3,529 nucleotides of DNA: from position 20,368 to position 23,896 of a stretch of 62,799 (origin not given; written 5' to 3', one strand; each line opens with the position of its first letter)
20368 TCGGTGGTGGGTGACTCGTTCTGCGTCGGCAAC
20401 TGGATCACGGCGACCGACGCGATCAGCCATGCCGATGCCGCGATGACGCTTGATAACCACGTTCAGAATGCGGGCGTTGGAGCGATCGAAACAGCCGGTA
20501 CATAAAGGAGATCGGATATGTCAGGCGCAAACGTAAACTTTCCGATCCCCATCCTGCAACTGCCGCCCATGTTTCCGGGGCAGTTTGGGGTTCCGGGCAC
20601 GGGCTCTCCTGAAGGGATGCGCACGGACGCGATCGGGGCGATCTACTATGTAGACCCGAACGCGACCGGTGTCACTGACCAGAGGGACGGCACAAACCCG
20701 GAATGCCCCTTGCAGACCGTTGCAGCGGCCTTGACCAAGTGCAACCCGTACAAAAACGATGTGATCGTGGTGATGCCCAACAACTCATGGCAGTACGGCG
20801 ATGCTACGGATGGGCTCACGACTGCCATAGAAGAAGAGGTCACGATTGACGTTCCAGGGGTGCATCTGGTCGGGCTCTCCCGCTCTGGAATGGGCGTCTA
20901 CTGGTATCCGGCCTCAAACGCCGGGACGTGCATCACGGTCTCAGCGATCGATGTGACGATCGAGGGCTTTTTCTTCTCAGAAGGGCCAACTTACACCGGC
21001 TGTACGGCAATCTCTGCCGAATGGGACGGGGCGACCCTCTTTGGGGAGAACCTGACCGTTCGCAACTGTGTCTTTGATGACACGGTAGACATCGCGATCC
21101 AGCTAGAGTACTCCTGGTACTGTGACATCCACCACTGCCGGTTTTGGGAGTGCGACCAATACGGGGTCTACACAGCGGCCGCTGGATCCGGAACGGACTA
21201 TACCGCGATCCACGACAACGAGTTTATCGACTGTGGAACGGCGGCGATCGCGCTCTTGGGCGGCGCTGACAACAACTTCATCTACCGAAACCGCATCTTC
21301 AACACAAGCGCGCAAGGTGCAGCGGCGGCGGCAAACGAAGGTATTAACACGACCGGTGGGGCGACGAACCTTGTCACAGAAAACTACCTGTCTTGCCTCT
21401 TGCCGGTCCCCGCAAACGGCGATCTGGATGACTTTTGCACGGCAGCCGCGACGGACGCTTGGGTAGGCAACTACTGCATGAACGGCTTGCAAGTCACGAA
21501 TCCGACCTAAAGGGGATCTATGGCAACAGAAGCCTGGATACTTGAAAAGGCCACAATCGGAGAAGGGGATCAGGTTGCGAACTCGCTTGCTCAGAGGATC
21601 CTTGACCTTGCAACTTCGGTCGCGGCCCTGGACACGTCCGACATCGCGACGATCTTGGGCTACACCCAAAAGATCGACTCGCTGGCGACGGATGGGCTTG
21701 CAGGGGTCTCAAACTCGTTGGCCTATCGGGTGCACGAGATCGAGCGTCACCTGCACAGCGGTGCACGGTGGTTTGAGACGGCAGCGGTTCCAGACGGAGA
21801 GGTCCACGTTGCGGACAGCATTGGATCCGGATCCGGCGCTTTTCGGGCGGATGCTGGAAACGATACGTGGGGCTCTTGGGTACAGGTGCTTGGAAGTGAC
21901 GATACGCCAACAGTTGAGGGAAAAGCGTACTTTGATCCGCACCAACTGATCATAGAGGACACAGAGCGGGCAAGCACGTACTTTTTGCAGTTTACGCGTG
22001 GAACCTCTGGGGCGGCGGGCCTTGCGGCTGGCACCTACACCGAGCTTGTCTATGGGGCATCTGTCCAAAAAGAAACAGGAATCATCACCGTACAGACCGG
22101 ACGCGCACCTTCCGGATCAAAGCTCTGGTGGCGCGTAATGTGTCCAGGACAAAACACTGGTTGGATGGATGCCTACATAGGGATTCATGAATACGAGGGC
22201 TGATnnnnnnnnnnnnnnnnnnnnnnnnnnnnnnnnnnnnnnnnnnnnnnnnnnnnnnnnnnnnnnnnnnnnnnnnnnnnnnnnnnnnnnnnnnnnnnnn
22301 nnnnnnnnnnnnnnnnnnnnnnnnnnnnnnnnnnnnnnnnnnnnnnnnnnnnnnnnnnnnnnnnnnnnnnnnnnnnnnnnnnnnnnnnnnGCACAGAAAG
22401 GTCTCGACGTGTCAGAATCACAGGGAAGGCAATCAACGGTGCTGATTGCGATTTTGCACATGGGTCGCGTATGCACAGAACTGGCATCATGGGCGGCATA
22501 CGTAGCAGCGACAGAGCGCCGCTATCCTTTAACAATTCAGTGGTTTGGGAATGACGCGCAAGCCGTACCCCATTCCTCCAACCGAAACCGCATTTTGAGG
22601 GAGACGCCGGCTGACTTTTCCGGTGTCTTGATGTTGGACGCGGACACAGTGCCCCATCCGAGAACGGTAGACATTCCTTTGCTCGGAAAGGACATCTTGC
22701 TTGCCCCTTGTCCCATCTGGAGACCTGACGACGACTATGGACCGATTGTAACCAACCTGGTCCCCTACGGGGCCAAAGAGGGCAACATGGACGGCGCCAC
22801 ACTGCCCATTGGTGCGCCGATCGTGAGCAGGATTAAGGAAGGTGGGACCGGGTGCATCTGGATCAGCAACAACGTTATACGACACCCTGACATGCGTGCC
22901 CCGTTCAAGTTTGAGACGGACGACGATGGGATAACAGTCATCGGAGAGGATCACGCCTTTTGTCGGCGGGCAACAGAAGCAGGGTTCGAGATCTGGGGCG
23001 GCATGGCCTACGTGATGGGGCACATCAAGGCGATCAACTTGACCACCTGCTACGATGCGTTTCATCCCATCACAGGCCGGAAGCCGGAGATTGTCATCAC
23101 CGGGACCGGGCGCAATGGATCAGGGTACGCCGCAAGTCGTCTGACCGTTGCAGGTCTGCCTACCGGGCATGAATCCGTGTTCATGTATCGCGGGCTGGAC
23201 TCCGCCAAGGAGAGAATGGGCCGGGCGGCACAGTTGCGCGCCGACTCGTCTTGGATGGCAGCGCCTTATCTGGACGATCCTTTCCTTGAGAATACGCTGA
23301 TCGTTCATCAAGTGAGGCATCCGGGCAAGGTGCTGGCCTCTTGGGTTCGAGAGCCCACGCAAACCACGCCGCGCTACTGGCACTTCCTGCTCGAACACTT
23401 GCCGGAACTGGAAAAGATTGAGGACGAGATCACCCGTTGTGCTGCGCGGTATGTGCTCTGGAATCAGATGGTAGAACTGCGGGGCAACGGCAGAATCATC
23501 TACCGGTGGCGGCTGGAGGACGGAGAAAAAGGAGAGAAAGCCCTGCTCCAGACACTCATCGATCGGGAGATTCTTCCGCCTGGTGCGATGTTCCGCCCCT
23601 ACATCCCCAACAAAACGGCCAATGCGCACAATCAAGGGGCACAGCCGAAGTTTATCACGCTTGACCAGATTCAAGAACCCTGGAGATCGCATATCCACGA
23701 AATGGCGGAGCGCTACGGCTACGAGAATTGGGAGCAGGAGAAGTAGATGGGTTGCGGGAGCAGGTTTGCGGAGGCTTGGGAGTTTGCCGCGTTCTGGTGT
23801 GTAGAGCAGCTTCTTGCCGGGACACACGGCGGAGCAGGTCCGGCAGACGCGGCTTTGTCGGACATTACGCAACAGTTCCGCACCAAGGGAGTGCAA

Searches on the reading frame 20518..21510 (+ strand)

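Call 44: search_protein_families(library=phrogs, proteins=[window:20518-21510:+], max_evalue=0.01)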
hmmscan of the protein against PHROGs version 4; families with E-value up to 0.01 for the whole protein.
window:20518-21510:+ (330 aa): 2 families
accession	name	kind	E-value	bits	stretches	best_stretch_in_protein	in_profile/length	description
phrog_2234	-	tail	1.4e-06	28.2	1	145-290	379-549/757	tail spike protein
phrog_7458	-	tail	0.00033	20.1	1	79-211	238-363/732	tail spike protein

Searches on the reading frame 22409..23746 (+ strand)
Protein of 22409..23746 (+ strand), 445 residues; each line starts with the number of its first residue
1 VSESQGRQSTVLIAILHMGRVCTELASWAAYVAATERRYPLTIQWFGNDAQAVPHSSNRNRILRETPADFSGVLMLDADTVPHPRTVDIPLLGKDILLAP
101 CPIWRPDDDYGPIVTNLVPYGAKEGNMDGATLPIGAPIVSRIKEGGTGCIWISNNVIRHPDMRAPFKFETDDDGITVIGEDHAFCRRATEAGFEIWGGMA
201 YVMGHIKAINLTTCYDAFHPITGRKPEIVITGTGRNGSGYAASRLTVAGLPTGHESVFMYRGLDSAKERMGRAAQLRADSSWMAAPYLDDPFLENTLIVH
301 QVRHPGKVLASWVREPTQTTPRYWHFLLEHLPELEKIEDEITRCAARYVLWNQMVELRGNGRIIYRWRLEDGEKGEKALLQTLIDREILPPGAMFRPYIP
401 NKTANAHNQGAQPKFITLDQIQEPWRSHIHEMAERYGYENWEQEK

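Call 44: search_protein_families(library=phrogs, proteins=[window:22409-23746:+], max_evalue=0.01)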
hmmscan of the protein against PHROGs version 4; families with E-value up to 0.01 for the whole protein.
window:22409-23746:+ (445 aa): 1 family
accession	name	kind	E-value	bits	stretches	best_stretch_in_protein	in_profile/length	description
phrog_1574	-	unknown function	4.1e-08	34.2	1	142-212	160-235/240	-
